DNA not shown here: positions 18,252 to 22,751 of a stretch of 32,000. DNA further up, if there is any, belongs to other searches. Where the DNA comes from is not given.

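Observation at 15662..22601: Four-gene coupled operon next to the integrase: nuclease-STAND giant + 4-TM protein + zinc-hook SMC-like ATPase + small WH-like protein, a candidate undescribed defence system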

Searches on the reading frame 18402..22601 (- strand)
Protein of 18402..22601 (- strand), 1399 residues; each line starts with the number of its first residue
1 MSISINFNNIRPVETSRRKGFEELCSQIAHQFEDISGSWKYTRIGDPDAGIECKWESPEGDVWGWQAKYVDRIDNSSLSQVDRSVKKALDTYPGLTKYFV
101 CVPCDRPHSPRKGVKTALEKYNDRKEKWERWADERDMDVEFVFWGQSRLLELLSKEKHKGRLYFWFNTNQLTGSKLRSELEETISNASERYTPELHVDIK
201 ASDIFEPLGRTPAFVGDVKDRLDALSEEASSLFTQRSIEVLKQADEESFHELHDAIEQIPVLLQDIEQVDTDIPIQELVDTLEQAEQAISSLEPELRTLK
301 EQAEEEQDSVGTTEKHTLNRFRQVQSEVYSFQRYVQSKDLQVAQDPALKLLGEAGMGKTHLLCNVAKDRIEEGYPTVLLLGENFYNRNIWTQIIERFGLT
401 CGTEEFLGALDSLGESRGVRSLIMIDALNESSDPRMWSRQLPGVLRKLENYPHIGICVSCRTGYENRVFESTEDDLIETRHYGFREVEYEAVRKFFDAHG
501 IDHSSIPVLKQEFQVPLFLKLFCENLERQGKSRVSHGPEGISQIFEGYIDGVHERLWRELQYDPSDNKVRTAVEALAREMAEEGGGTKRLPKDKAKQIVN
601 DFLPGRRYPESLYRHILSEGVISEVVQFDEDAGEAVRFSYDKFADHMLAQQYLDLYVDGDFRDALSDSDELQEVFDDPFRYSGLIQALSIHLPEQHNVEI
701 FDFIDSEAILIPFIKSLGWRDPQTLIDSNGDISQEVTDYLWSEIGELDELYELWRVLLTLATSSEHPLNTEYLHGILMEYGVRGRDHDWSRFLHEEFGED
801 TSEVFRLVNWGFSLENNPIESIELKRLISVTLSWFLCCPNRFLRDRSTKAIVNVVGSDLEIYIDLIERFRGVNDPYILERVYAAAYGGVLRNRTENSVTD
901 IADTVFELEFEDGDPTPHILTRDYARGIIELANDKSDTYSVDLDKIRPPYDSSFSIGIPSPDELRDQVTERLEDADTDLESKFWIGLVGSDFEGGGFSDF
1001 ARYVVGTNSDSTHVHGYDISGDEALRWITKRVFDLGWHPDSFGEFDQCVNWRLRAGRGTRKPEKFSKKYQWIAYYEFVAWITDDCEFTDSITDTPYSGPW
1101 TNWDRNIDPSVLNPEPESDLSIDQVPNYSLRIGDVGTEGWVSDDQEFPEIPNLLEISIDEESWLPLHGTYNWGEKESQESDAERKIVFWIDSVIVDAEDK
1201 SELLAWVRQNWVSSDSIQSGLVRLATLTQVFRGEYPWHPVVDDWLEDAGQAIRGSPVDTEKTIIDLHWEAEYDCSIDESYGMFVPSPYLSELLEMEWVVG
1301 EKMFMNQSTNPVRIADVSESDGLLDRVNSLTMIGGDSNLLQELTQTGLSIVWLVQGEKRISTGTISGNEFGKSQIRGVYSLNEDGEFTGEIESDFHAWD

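Call 6: search_protein_families(library=pfam, proteins=[window:18402-22601:-], max_evalue=0.1)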
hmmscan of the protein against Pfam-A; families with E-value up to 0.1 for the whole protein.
window:18402-22601:- (1399 aa): 7 families
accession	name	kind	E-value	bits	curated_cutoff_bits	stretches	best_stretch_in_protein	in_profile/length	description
PF06160.17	EzrA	-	4.4e-05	22.4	39.6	1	236-347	83-196/557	Septation ring formation regulator, EzrA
PF13401.12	AAA_22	-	0.0092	16.7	27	1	347-426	7-91/130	AAA domain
PF00931.28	NB-ARC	-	0.02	14.6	23.5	1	347-400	20-77/248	NB-ARC domain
PF05729.18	NACHT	-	0.031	14.5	26.7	0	350-368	5-23/167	NACHT domain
PF05478.16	Prominin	-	0.066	11.7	34.3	1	212-316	186-289/799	Prominin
PF01695.23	IstB_IS21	-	0.067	13.1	24.1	0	345-376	92-123/238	IstB-like ATP binding protein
PF15186.11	TEX13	-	0.073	13.2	27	0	274-328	85-139/150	Testis-expressed sequence 13 protein family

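Call 7: search_protein_families(library=padloc, proteins=[window:18402-22601:-], max_evalue=0.1)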
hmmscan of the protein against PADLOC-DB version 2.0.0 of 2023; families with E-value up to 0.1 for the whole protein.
window:18402-22601:- (1399 aa): 11 families
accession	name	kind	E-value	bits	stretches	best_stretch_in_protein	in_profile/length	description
PDLC02164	Avs2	-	0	1443.2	2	3-1010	2-1001/1504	-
PDLC02162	Avs2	-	5.6e-262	870.9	1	4-1393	2-1372/1379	-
PDLC02165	Avs2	-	3.1e-205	682.6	2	151-1010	18-891/1375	-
PDLC02163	Avs2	-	8.2e-192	638.2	2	151-1005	215-1083/1576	-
PDLC02161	Avs2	-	4.3e-187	622.6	2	5-953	1-959/1499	-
PDLC02166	Avs2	-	2.1e-150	500.7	2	1-959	1-947/1498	-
PDLC02422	PprDinG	-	9.5e-05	18.7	1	181-388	61-236/930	-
PDLC00652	ZorF3|ZorF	-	0.0013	16.9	1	219-338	45-151/242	DUF2894 domain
PDLC02169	Avs4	-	0.0038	12.5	1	17-100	17-97/1570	-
PDLC04702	PDC-M54A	-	0.0099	11.3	1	314-428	283-394/1621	-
PDLC00519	JetC1|JetC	-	0.026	10.7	1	218-320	635-736/1097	DUF3584 domain; MukB-like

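Call 9: search_protein_families(library=ncbifam, proteins=[window:18402-22601:-], max_evalue=0.1)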
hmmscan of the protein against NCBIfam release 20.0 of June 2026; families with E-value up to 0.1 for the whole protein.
window:18402-22601:- (1399 aa): 12 families
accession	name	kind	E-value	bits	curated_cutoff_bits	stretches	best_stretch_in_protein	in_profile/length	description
NF041813.1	Avs2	equivalog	1.8e-280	933.9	1000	2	184-1011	1-829/1317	AVAST type 2 anti-phage system protein Avs2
NF041815.1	Avs4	equivalog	0.00014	19.2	1500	1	16-160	12-146/1579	AVAST type 4 anti-phage nuclease Avs4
TIGR00362.1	DnaA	equivalog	0.0022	17.1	343.9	1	278-385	74-179/437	chromosomal replication initiator protein DnaA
NF038214.1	IS21_help_AAA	equivalog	0.0028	17.4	200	1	342-376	87-121/232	IS21-like element helper ATPase IstB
TIGR03420.1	DnaA_homol_Hda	equivalog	0.0044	16.6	194.8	1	310-378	6-71/226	DnaA regulatory inactivator Hda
NF058535.1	antiphage_EruA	equivalog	0.0047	15.1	1000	1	342-368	21-47/1318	NACHT domain-containing antiphage protein EruA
TIGR03185.1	DNA_S_dndD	equivalog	0.0051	15.3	245.85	1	244-339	392-486/650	DNA sulfur modification protein DndD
NF005992.0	PRK08116.1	subfamily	0.013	14.6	189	1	295-379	65-148/269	hypothetical protein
NF005378.0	PRK06921.1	subfamily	0.034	13.2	207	0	333-371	104-143/266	hypothetical protein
NF000355.4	ribo_prot_ABC_F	equivalog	0.038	12.9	380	1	285-368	277-362/499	ribosomal protection-like ABC-F family protein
NF053861.1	DS8_antiphage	equivalog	0.048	11.3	790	1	328-483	351-505/994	anti-phage protein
NF006505.0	PRK08939.1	equivalog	0.099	11.9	228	0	323-381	138-192/306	primosomal protein DnaI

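Call 28: search_solved_structures(query=window:18402-22601:-, max_evalue=0.01)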
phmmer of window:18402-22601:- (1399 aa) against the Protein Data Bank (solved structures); distinct sequences matched with E-value up to 0.01: 1.
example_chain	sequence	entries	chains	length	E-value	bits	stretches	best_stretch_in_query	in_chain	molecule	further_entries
9o4e_A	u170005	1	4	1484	1.4e-136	460.3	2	175-1012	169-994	AVAST type 2 anti-phage system protein Avs2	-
